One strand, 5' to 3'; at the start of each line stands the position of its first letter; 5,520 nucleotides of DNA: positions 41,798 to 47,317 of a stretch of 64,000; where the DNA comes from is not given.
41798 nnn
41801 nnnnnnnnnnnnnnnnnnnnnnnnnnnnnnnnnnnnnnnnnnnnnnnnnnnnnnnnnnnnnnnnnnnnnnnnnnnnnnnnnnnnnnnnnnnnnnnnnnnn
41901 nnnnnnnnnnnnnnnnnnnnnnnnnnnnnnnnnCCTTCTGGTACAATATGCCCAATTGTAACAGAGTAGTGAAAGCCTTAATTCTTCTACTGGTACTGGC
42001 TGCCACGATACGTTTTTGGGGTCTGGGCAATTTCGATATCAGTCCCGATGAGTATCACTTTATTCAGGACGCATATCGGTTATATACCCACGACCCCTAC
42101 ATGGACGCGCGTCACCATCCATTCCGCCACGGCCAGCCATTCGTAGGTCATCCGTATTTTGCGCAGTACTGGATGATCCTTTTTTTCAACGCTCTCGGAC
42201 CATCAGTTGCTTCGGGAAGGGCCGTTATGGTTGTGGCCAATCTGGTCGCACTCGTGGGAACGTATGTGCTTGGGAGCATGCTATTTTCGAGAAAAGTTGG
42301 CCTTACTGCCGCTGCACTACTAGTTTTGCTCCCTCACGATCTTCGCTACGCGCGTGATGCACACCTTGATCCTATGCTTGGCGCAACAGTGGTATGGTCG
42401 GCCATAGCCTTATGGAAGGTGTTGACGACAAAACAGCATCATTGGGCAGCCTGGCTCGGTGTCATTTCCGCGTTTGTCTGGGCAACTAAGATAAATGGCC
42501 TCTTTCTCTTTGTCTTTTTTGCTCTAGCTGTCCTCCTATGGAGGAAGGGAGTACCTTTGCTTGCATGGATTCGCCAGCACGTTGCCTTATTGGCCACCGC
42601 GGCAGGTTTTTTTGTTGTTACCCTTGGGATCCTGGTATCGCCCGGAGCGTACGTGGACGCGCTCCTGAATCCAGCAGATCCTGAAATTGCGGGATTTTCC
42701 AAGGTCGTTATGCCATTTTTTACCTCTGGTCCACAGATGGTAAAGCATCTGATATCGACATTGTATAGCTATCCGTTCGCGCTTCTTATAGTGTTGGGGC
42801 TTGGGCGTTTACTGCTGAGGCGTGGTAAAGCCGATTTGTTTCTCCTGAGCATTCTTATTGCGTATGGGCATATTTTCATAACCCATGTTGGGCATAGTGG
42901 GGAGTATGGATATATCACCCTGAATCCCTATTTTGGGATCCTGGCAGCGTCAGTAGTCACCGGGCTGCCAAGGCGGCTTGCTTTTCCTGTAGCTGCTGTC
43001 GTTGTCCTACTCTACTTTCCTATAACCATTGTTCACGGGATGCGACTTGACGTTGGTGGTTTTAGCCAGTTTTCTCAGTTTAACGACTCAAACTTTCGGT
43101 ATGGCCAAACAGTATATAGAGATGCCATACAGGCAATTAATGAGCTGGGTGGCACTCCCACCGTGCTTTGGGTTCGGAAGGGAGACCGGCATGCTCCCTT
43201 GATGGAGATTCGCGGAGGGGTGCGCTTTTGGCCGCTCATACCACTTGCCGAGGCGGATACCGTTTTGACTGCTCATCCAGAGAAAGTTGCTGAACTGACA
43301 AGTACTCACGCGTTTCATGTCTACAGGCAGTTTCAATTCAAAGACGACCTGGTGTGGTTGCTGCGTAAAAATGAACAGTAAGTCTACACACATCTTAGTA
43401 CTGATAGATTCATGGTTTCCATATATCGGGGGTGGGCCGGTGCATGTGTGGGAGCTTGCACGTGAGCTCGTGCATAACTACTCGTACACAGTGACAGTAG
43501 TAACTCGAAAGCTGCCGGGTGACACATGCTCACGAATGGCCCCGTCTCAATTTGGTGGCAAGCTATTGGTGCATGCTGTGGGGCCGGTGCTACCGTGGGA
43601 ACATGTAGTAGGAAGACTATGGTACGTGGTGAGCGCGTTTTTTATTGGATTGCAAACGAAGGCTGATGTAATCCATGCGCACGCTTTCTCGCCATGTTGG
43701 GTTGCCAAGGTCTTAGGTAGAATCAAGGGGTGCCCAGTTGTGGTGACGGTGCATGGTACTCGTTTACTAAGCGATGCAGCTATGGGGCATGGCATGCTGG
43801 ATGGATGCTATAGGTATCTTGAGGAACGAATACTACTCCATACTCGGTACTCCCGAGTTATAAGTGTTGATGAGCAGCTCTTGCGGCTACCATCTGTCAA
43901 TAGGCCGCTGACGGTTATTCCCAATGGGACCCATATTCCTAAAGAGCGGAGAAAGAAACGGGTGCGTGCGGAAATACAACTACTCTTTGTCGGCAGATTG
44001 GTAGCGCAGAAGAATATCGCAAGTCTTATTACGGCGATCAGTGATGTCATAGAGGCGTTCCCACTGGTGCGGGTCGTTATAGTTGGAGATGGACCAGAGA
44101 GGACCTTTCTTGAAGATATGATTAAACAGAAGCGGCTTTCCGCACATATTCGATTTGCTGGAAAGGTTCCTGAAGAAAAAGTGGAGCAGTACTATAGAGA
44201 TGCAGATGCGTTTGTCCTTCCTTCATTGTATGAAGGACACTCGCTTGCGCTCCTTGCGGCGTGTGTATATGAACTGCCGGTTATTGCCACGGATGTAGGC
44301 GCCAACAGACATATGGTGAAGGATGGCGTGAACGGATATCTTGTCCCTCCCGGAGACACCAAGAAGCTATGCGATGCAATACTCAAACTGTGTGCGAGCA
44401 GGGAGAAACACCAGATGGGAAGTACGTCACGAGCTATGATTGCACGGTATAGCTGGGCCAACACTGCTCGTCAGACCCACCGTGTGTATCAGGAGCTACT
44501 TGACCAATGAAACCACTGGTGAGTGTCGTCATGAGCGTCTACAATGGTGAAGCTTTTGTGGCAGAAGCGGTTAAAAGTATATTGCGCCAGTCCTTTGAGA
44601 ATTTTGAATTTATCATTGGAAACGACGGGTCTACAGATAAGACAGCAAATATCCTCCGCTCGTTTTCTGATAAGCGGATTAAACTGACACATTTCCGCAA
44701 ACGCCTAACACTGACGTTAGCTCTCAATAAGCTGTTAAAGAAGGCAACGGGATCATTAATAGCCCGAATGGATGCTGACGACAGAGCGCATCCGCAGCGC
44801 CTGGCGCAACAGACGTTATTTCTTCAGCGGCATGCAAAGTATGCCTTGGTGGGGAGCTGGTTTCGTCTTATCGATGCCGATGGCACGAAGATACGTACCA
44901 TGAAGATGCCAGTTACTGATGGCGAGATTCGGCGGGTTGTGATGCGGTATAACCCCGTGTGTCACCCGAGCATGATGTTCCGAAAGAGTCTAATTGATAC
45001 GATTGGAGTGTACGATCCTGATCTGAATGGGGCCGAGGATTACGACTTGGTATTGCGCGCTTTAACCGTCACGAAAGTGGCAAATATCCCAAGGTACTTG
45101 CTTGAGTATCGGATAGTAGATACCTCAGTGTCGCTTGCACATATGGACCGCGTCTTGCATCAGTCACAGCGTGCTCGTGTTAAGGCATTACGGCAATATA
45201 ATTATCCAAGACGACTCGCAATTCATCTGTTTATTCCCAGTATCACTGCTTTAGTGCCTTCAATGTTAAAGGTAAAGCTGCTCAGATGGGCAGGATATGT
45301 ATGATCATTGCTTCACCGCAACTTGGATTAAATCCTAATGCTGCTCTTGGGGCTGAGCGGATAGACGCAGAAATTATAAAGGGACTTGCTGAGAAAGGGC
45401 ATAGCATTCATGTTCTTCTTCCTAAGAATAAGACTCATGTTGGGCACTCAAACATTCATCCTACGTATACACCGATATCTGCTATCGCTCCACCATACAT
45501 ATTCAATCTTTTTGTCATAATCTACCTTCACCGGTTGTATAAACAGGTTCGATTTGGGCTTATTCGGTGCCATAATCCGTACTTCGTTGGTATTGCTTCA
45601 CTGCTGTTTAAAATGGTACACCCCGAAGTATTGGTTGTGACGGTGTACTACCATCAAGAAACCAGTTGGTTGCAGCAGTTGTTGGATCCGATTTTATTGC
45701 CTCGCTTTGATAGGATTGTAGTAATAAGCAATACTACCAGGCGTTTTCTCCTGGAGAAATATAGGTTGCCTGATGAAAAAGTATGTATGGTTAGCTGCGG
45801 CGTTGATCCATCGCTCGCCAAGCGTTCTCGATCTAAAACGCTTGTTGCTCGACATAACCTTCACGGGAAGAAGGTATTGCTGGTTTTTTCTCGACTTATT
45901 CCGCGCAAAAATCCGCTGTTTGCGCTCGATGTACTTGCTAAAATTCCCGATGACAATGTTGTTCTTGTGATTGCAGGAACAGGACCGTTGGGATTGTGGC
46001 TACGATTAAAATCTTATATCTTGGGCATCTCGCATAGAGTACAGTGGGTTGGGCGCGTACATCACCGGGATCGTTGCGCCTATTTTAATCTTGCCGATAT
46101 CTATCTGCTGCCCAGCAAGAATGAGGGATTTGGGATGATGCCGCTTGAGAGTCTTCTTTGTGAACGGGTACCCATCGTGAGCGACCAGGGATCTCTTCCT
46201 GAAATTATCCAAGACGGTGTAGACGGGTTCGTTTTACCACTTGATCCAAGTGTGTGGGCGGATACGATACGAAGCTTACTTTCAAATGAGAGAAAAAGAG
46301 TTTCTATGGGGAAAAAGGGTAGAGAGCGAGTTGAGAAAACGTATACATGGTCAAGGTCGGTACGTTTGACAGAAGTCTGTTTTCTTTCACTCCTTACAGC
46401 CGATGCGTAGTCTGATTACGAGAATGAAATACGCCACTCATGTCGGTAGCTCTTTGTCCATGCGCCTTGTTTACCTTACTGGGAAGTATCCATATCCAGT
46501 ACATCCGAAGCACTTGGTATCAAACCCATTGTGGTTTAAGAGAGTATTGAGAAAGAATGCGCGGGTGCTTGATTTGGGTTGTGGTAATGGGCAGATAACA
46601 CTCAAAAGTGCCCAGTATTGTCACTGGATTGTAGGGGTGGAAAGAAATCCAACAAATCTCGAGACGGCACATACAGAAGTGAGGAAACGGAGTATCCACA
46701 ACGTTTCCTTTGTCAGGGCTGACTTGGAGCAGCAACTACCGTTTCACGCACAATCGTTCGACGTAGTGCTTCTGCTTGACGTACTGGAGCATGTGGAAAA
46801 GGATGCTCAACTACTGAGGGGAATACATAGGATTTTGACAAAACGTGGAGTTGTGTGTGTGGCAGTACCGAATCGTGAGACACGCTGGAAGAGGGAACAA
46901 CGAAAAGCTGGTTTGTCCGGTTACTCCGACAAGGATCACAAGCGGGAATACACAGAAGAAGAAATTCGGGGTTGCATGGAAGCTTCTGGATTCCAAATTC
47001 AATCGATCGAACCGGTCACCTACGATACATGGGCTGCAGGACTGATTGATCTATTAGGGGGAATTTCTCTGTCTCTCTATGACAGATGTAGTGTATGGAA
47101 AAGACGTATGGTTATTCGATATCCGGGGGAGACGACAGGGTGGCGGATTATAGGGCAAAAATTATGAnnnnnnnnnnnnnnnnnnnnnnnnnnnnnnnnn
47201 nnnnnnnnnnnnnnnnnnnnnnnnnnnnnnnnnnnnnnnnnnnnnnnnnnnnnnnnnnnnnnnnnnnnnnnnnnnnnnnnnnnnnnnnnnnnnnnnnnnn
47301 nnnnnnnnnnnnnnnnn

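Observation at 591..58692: Nineteen GT-C-type polytopic membrane glycosyltransferases in 64 kb, suggesting a combinatorial lipid-carrier-dependent extracytoplasmic glycosylation island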

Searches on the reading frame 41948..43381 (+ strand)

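Call 5: search_protein_families(library=pfam, proteins=[window:41948-43381:+], max_evalue=0.01)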
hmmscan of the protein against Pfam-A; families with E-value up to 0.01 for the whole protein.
window:41948-43381:+ (477 aa): 2 families
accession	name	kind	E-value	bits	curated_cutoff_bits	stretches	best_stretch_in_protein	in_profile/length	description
PF02366.24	PMT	-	9.4e-07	29.1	22.7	1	13-228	2-232/245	Dolichyl-phosphate-mannose-protein mannosyltransferase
PF13231.12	PMT_2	-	3.2e-05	24.6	26.1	1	68-224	2-154/160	Dolichyl-phosphate-mannose-protein mannosyltransferase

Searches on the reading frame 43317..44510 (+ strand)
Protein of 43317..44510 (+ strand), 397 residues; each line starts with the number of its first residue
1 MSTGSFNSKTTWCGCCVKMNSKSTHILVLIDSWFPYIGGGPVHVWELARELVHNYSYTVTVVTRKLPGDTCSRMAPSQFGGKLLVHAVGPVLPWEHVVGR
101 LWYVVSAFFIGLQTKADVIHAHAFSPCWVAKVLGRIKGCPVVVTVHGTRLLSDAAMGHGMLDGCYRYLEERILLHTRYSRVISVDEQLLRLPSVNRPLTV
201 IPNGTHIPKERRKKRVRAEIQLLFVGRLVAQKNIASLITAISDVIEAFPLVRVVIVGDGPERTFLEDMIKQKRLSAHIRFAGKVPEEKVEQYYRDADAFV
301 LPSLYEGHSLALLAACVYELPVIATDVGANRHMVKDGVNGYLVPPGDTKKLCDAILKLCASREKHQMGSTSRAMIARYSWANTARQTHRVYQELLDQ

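Call 5: search_protein_families(library=pfam, proteins=[window:43317-44510:+], max_evalue=0.01)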
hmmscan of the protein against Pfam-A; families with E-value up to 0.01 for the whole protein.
window:43317-44510:+ (397 aa): 6 families
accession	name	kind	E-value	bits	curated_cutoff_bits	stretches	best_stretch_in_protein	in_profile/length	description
PF00534.26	Glycos_transf_1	-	2.9e-39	134.8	26.4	1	210-366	5-163/172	Glycosyl transferases group 1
PF13692.12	Glyco_trans_1_4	-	2.8e-36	125.3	27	1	221-359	3-140/142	Glycosyl transferases group 1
PF13439.12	Glyco_transf_4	-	9.5e-16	58.7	28.5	1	37-205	1-166/170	Glycosyltransferase Family 4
PF13579.12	Glyco_trans_4_4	-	1.2e-12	48.8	29.7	1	38-204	1-158/158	Glycosyl transferase 4-like domain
PF20706.3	GT4-conflict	-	5.7e-08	32.6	26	1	190-386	167-384/385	Family 4 Glycosyltransferase in conflict systems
PF13477.12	Glyco_trans_4_2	-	0.00024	21.7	23.4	1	115-151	74-112/139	Glycosyl transferase 4-like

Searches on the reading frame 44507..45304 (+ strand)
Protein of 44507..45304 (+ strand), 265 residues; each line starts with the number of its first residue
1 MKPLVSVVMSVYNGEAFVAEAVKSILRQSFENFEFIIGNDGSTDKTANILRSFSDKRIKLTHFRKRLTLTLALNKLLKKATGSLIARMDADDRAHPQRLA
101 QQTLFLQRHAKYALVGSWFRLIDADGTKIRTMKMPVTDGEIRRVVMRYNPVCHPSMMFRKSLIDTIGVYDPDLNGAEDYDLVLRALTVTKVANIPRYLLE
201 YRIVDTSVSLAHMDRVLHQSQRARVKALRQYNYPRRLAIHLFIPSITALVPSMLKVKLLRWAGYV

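Call 7: search_protein_families(library=pfam, proteins=[window:44507-45304:+], max_evalue=0.001)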
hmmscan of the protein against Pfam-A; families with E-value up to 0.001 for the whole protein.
window:44507-45304:+ (265 aa): 3 families
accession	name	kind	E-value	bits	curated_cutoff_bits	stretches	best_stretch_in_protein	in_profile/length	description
PF00535.33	Glycos_transf_2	-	2.1e-29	103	23.3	1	6-164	1-165/168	Glycosyl transferase family 2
PF10111.15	Glyco_tranf_2_2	-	1e-17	64.9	27.3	1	6-205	1-219/276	Glycosyltransferase like family 2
PF13641.12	Glyco_tranf_2_3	-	1.1e-12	48.9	27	1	5-185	3-194/230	Glycosyltransferase like family 2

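Call 30: search_protein_families(library=ncbifam, proteins=[window:44507-45304:+], max_evalue=0.00001)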
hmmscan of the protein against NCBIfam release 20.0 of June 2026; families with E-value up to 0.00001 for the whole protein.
window:44507-45304:+ (265 aa): 15 families
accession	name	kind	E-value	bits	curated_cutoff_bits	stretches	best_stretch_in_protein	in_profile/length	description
NF053739.1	GlytfEpsEBac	equivalog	9.4e-35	119.9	450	1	3-188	1-188/265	glycosyltransferase EpsE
NF047683.1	TeichurnBiosyTuaG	equivalog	1.6e-25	90.2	400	1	2-210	5-212/252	teichuronic acid biosynthesis protein TuaG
NF007482.0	PRK10073.1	equivalog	9.6e-18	64.3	423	1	2-97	5-101/334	glycosyltransferase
TIGR03937.1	PgaC_IcaA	equivalog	1.2e-14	54.1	422.3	1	3-180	45-228/407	poly-beta-1,6-N-acetyl-D-glucosamine synthase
NF007453.0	PRK10018.1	equivalog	2.5e-14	53.6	382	1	2-186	5-190/280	colanic acid biosynthesis glycosyltransferase WcaA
TIGR04017.1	WcaA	equivalog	3.1e-14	53.2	495.75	1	2-186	4-189/279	colanic acid biosynthesis glycosyltransferase WcaA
NF050050.1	ProtGlycPglI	equivalog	2e-11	43.8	500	1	3-99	2-101/306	GalNAc(5)-diNAcBac-PP-undecaprenol beta-1,3-glucosyltransferase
TIGR04283.1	glyco_like_mftF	equivalog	2.2e-10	40.5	182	1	5-197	1-181/221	TIGR04283 family arsenosugar biosynthesis glycosyltransferase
NF041875.1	EPS_EpsD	equivalog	1.3e-09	38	370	1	5-184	1-188/325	exopolysaccharide biosynthesis glycosyltransferase EpsD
NF041394.1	GtaseAglG_Halo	equivalog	1.2e-08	34.6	440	1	5-103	3-104/304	glucosyl-dolichyl phosphate glucuronosyltransferase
TIGR03965.1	mycofact_glyco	equivalog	1.9e-08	33.6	280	1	4-186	75-264/467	mycofactocin biosynthesis glycosyltransferase MftF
NF047588.1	GlcsyltransPgfSStrep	equivalog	2.8e-08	33.4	500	1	5-104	3-107/308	glycosyltransferase PgfS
NF038302.1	EPS_HpsE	equivalog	8.2e-08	31.6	300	1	6-117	4-122/307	hormogonium polysaccharide biosynthesis glycosyltransferase HpsE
TIGR03111.1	glyc2_xrt_Gpos1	hypoth_equivalog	3.9e-06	25.9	363.95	1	3-99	49-149/439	TIGR03111 family XrtG-associated glycosyltransferase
NF038299.1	EPS_HpsN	equivalog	7.3e-06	25.2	425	1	3-108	1-109/317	hormogonium polysaccharide biosynthesis glycosyltransferase HpsN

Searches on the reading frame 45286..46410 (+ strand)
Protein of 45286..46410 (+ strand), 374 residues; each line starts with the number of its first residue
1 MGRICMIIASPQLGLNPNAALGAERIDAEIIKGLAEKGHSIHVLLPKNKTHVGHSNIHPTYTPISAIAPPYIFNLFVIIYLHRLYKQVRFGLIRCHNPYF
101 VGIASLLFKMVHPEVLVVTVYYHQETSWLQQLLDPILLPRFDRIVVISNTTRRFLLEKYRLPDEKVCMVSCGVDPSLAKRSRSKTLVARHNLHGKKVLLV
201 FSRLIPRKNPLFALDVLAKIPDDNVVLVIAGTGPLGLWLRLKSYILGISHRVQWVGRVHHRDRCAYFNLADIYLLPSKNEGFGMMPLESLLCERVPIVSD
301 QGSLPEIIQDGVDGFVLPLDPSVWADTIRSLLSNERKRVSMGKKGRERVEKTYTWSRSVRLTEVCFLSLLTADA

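Call 7: search_protein_families(library=pfam, proteins=[window:45286-46410:+], max_evalue=0.001)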
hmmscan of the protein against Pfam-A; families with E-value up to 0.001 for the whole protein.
window:45286-46410:+ (374 aa): 6 families
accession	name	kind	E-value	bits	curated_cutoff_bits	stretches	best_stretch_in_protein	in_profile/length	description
PF00534.26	Glycos_transf_1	-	5e-32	111.2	26.4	1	191-348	10-172/172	Glycosyl transferases group 1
PF13692.12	Glyco_trans_1_4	-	8e-25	88.2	27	1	196-334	2-142/142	Glycosyl transferases group 1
PF13439.12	Glyco_transf_4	-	4.2e-18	66.4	28.5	1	22-176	3-169/170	Glycosyltransferase Family 4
PF20706.3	GT4-conflict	-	1.2e-06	28.3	26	1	163-360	171-383/385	Family 4 Glycosyltransferase in conflict systems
PF13579.12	Glyco_trans_4_4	-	1.3e-06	29.3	29.7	1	22-172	2-158/158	Glycosyl transferase 4-like domain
PF13524.12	Glyco_trans_1_2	-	1.8e-06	28.4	25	1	226-359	16-139/144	Glycosyl transferase-like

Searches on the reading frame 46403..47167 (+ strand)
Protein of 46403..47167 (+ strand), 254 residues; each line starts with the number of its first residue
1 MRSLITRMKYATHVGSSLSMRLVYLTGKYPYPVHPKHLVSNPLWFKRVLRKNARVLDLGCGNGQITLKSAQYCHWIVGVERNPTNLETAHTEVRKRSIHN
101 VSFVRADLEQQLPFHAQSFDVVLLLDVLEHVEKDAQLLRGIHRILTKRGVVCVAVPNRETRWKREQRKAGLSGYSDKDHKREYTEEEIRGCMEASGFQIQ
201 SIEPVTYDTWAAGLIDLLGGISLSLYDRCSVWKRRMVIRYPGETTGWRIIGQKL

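Call 7: search_protein_families(library=pfam, proteins=[window:46403-47167:+], max_evalue=0.001)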
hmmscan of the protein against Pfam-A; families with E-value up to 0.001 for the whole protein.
window:46403-47167:+ (254 aa): 16 families
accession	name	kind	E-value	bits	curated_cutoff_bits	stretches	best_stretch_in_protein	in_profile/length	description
PF13847.12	Methyltransf_31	-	4.4e-23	82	27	1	50-162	2-118/145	Methyltransferase domain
PF08241.18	Methyltransf_11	-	2.6e-21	76.5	21.2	1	56-152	1-94/95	Methyltransferase domain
PF13649.12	Methyltransf_25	-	4.9e-19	69.3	27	1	55-149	1-97/97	Methyltransferase domain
PF13489.12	Methyltransf_23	-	7.5e-19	68.5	27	1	49-201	20-163/164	Methyltransferase domain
PF08242.18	Methyltransf_12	-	3.1e-14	53.9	30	1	56-151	1-98/98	Methyltransferase domain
PF01209.24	Ubie_methyltran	-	1.1e-08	35.2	20.1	1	50-153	46-151/233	ubiE/COQ5 methyltransferase family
PF07021.18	MetW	-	5.2e-08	33.2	21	1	46-158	8-112/193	Methionine biosynthesis protein MetW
PF05175.20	MTS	-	4.9e-07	30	23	1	51-123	31-103/170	Methyltransferase small domain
PF05219.18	DREV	-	3e-06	27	26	1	51-155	94-188/265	DREV methyltransferase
PF24675.1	NpmA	-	4.7e-06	26.5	60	1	46-208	17-186/214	16S rRNA (adenine(1408)-N(1))-methyltransferase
PF01135.25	PCMT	-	6.6e-06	26.5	20.3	1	47-110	70-135/210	Protein-L-isoaspartate(D-aspartate) O-methyltransferase (PCMT)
PF05401.17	NodS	-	3.5e-05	24.2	24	1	50-143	42-131/201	Nodulation protein S (NodS)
PF02390.23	Methyltransf_4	-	5.1e-05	23.3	24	1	53-112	3-64/173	Putative methyltransferase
PF05958.17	tRNA_U5-meth_tr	-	0.00011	21.7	23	1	50-108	199-258/357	tRNA (Uracil-5-)-methyltransferase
PF08003.17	Methyltransf_9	-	0.00013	21.5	23.8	1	51-151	115-215/315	Protein of unknown function (DUF1698)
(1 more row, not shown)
